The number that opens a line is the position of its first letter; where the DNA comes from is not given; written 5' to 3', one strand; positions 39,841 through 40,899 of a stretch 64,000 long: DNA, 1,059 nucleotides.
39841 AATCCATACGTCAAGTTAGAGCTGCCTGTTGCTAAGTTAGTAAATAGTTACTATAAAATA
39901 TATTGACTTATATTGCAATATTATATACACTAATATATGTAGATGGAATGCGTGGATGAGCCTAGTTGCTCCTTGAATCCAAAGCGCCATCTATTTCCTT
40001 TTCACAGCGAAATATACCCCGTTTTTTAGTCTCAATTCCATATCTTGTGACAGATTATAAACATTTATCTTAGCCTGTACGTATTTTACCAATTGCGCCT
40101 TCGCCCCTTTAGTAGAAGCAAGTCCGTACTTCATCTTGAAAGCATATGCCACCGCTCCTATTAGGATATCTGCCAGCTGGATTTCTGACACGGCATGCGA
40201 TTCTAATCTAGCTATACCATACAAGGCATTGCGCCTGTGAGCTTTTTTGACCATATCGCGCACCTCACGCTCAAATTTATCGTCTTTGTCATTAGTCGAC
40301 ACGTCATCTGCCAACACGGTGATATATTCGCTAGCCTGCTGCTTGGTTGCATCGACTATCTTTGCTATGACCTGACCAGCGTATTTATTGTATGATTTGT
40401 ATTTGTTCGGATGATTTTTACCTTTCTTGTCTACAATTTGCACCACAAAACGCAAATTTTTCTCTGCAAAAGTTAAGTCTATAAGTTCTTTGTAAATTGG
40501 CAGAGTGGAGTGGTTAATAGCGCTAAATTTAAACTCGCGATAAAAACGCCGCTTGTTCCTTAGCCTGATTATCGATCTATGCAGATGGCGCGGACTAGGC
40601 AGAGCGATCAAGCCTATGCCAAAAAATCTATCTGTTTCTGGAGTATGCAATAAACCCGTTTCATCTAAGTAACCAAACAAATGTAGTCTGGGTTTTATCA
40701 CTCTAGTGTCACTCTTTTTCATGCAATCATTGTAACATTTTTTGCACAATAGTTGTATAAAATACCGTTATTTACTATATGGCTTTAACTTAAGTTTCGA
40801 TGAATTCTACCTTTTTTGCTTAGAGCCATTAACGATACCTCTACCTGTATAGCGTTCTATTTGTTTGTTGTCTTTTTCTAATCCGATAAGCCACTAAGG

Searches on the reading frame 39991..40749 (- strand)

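Call 71: search_protein_families(library=pfam, proteins=[window:39991-40749:-], max_evalue=0.001)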
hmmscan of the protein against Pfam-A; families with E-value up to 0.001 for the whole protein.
window:39991-40749:- (252 aa): 1 family
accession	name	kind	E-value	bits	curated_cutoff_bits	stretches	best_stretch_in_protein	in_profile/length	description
PF12686.12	DUF3800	-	2.3e-06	28.8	21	1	27-202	3-148/149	Protein of unknown function (DUF3800)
